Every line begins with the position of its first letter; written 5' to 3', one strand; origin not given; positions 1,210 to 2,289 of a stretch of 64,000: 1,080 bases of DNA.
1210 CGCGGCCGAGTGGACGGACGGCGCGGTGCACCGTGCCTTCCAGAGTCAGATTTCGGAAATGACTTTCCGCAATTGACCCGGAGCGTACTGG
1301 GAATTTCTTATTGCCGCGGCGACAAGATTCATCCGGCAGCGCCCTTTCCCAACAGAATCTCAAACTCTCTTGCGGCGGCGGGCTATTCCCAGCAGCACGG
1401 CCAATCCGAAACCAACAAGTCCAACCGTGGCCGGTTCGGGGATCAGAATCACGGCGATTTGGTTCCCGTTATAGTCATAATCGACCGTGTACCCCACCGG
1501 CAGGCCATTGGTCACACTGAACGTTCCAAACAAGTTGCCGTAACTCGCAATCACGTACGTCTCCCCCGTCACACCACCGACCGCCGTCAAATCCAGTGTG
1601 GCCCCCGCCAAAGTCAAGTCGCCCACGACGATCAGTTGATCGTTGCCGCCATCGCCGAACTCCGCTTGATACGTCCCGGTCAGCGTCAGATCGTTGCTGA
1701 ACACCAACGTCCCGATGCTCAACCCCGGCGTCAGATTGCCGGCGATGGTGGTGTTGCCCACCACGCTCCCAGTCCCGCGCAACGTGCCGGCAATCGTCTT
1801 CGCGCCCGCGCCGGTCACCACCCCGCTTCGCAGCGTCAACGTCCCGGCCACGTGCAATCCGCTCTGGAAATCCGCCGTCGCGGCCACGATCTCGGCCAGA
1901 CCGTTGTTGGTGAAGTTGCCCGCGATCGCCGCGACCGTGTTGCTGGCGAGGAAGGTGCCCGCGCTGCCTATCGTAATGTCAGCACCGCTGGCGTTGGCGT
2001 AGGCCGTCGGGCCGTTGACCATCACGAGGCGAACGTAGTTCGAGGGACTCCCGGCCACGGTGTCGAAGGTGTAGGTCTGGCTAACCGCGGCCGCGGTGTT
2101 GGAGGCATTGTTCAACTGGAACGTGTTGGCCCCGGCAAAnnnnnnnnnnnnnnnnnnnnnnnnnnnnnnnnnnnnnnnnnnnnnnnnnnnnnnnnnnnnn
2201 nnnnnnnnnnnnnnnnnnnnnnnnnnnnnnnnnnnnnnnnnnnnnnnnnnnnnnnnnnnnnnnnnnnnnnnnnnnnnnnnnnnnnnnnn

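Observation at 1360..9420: Tandem giant PEP-CTERM paralogs sharing a 519-bp perfectly identical 3' segment (recent gene conversion of the sorting/anchor domain)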

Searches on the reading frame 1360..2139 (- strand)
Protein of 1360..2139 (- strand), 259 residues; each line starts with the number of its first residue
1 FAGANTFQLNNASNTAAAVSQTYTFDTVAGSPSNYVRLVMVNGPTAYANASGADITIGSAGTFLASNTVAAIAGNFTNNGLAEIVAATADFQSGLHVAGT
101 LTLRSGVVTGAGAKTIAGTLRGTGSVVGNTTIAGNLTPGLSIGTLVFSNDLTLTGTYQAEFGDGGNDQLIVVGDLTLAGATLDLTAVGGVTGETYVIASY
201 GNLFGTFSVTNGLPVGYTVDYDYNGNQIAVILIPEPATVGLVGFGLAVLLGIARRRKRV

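Call 31: search_protein_representatives(protein=window:1360-2139:-)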
Query: 259 residues. Proteins with E-value up to 0.001 (for the whole library): 1563; up to 1e-10: 378; up to 1e-30: 25. The best 150 are listed.
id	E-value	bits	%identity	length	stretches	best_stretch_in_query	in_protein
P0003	1.4e-151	519.2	100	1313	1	1-259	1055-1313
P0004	1.6e-118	411.0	88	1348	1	1-253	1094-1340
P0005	2.2e-114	397.4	77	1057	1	1-258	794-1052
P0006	3.1e-113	393.7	75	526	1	1-258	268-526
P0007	3.5e-112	390.3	60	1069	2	1-257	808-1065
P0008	1.2e-105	368.9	73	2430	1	1-256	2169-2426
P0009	1.5e-102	358.7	75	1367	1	1-258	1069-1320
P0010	3.9e-95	334.4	73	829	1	1-252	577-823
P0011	3.2e-88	311.8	67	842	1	1-258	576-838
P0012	5.2e-72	258.8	60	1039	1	1-257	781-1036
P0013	8.1e-71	254.8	59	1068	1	1-256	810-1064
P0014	1.1e-70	254.5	60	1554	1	1-254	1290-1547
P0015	1.8e-69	250.5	61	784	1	1-256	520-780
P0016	1.3e-55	205.1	49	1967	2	1-257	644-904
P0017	1.1e-48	182.3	57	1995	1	1-256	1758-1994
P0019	9.4e-41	156.4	49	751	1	1-258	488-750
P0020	2.8e-40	154.9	49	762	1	1-256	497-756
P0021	2.7e-36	141.8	58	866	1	117-258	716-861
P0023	3.9e-34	134.8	48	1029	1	1-257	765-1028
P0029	2.7e-28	115.6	63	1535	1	1-112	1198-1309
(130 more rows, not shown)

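Call 39: list_cluster_members(proteins=[P0003, P0004, P0005, P0006, P0007, P0008, P0009, P0010, P0011, P0013])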
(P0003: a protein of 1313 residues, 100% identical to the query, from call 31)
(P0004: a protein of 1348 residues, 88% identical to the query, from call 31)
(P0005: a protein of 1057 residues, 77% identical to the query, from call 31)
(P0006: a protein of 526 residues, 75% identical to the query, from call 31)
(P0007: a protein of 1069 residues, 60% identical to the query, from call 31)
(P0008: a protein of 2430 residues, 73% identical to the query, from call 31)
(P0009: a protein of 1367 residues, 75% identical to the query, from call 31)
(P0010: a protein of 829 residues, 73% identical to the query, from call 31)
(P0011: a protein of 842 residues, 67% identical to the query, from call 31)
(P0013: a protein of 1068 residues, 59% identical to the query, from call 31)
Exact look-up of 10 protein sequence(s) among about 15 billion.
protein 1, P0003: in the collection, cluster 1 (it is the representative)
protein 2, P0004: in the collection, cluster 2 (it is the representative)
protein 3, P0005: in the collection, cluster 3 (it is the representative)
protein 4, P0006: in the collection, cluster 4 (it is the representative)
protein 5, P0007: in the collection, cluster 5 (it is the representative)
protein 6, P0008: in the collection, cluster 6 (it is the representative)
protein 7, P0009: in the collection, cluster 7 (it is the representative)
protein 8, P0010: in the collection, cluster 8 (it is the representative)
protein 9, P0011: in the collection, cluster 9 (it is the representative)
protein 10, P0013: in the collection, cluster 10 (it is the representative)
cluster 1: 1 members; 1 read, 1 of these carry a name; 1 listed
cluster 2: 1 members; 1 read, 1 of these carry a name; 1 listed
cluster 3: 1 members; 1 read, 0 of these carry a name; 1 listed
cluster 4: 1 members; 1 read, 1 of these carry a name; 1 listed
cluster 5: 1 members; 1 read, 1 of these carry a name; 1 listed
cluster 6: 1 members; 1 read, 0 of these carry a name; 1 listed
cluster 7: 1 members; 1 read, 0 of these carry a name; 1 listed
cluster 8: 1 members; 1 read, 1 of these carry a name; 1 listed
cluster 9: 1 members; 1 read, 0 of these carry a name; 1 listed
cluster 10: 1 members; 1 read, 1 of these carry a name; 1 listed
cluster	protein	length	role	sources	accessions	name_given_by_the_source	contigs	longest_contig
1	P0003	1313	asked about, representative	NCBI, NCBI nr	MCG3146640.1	MAG: hypothetical protein PCFJNLEI_00074 [Verrucomicrobiae bacterium] | hypothetical protein [Verrucomicrobiae bacterium]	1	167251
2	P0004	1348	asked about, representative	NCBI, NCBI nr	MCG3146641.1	MAG: hypothetical protein PCFJNLEI_00075 [Verrucomicrobiae bacterium] | hypothetical protein [Verrucomicrobiae bacterium]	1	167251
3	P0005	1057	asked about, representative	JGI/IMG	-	-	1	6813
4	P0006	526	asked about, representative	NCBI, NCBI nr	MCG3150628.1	MAG: hypothetical protein PCFJNLEI_04116 [Verrucomicrobiae bacterium] | hypothetical protein [Verrucomicrobiae bacterium]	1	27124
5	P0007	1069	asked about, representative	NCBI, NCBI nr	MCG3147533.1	MAG: hypothetical protein PCFJNLEI_00973 [Verrucomicrobiae bacterium] | hypothetical protein [Verrucomicrobiae bacterium]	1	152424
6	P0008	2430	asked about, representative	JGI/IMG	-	-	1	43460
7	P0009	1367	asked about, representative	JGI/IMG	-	-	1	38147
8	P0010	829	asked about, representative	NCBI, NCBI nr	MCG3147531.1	MAG: hypothetical protein PCFJNLEI_00971 [Verrucomicrobiae bacterium] | hypothetical protein [Verrucomicrobiae bacterium]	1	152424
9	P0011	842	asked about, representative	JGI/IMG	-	-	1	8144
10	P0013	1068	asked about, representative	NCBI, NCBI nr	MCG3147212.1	MAG: hypothetical protein PCFJNLEI_00650 [Verrucomicrobiae bacterium] | hypothetical protein [Verrucomicrobiae bacterium]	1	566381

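Call 40: list_cluster_members(proteins=[P0012, P0014, P0015, P0016, P0017, P0019, P0020, P0021, P0023, P0029])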
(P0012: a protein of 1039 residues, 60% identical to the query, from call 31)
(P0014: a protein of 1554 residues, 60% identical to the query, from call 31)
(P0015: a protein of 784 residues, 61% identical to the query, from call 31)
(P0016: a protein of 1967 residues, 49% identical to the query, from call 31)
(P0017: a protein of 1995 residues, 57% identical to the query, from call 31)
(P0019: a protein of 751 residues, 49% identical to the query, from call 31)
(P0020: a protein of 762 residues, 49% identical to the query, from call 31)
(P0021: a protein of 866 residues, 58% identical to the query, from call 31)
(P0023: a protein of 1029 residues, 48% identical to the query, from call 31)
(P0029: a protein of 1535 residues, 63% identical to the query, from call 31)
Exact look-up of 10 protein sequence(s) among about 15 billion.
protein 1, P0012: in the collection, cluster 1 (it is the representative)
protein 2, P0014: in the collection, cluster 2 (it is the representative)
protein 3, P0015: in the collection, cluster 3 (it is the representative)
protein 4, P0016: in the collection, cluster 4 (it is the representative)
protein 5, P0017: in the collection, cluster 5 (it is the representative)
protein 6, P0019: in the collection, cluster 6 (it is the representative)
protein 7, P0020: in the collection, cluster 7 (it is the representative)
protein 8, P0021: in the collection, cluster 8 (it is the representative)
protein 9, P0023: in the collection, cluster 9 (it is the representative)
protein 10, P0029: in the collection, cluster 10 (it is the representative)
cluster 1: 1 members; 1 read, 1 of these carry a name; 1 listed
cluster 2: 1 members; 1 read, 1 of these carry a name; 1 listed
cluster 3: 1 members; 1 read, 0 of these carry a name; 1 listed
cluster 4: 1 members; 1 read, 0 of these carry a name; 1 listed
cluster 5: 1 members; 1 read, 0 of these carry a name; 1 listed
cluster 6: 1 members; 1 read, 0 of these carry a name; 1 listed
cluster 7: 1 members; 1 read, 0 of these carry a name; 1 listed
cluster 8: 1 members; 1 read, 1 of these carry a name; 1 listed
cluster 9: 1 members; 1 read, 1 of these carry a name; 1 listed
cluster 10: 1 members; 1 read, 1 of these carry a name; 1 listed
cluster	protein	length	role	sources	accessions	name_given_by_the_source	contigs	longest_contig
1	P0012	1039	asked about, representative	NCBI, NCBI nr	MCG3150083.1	MAG: hypothetical protein PCFJNLEI_03553 [Verrucomicrobiae bacterium] | hypothetical protein [Verrucomicrobiae bacterium]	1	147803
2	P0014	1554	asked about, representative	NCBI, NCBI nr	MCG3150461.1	MAG: hypothetical protein PCFJNLEI_03947 [Verrucomicrobiae bacterium] | hypothetical protein [Verrucomicrobiae bacterium]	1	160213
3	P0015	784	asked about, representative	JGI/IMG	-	-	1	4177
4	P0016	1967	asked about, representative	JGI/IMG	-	-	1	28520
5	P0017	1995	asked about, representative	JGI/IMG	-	-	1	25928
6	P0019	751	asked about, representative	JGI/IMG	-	-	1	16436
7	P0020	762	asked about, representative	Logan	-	-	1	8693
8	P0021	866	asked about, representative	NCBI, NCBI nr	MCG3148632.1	MAG: hypothetical protein PCFJNLEI_02077 [Verrucomicrobiae bacterium] | hypothetical protein [Verrucomicrobiae bacterium]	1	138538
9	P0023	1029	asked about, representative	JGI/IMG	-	hypothetical protein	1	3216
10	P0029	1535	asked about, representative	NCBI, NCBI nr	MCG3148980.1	MAG: hypothetical protein PCFJNLEI_02432 [Verrucomicrobiae bacterium] | hypothetical protein [Verrucomicrobiae bacterium]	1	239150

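Call 63: find_encoding_contigs(protein=P0007, flank=10000, max_places=3)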
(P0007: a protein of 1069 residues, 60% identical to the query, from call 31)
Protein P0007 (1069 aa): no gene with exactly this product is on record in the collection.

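Call 64: find_encoding_contigs(protein=P0008, flank=10000, max_places=3)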
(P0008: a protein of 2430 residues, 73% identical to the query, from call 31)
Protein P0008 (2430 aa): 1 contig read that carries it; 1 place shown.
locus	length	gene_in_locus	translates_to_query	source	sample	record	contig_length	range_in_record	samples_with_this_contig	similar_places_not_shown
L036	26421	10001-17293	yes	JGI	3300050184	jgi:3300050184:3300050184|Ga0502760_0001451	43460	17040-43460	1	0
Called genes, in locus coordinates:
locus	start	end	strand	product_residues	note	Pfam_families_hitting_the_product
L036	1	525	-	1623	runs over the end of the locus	-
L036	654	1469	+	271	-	PF21088:MS_channel_1st, PF00924:MS_channel_2nd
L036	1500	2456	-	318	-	-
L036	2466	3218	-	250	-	PF07796:DUF1638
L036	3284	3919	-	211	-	-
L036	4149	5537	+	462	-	-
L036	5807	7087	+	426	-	-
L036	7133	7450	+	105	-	-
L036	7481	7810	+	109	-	-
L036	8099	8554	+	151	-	PF01814:Hemerythrin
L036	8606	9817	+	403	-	PF01208:URO-D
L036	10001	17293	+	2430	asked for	PF12951:PATR (weak)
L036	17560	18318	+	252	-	PF04972:BON, PF21937:Yop-YscD_ppl_2nd (faint), PF04972:BON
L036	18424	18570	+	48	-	-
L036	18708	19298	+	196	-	-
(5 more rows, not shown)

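Call 65: find_encoding_contigs(protein=P0009, flank=10000, max_places=3)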
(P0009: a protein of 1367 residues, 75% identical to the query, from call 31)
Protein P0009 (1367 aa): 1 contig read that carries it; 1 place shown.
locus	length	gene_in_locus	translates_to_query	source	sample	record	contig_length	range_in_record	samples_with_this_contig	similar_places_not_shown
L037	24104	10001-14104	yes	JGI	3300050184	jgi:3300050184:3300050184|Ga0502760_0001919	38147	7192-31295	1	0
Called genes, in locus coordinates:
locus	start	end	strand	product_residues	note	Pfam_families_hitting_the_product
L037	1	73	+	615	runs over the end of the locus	-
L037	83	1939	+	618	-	-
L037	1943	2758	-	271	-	PF05721:PhyH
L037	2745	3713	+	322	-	PF12852:Cupin_6 (weak), PF02311:AraC_binding (weak), PF07883:Cupin_2, PF00165:HTH_AraC (faint), PF12833:HTH_18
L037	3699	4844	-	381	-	-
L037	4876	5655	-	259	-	PF13472:Lipase_GDSL_2 (weak)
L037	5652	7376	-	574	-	PF02129:Peptidase_S15, PF08530:PepX_C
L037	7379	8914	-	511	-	-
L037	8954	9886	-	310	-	PF02311:AraC_binding (weak), PF12833:HTH_18, PF00165:HTH_AraC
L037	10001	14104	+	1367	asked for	PF12951:PATR (faint)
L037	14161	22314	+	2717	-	PF12951:PATR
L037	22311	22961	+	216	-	PF07963:N_methyl (weak), PF08334:T2SSG (faint)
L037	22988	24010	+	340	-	-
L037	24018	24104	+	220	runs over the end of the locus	-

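Call 66: find_encoding_contigs(protein=P0005, flank=10000, max_places=3)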
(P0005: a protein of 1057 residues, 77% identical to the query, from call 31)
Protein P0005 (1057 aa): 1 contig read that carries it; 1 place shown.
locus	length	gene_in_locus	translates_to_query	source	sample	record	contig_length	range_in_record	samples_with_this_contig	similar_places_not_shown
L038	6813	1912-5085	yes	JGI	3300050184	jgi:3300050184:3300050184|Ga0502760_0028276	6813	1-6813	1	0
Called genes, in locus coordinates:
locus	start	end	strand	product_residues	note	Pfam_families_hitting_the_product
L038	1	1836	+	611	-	?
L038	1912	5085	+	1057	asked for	-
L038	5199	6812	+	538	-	?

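Call 67: find_encoding_contigs(protein=P0011, flank=10000, max_places=3)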
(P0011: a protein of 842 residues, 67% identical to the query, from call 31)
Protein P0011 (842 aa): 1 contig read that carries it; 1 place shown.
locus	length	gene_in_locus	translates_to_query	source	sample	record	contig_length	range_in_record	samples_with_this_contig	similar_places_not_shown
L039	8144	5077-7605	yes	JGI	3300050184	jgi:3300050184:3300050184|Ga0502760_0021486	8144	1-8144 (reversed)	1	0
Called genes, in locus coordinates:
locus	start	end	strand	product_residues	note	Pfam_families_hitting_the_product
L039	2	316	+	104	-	?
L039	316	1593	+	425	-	-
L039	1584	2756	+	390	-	-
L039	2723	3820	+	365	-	PF03417:AAT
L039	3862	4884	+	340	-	PF13415:Beta-prop_FBX42, PF24996:NANM (faint), PF01344:Kelch_1 (faint), PF24681:Kelch_KLHDC2_KLHL20_DRC7, PF13415:Beta-prop_FBX42, PF24681:Kelch_KLHDC2_KLHL20_DRC7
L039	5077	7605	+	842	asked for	-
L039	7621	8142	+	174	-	?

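Call 68: find_encoding_contigs(protein=P0015, flank=10000, max_places=3)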
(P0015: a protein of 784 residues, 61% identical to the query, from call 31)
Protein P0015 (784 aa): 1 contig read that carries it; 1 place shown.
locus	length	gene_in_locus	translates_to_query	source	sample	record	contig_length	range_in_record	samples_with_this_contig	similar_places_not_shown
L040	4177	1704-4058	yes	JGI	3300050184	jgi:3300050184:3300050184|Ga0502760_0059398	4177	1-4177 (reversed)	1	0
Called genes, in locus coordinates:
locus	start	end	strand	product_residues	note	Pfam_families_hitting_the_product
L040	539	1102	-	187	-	-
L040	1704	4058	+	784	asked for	-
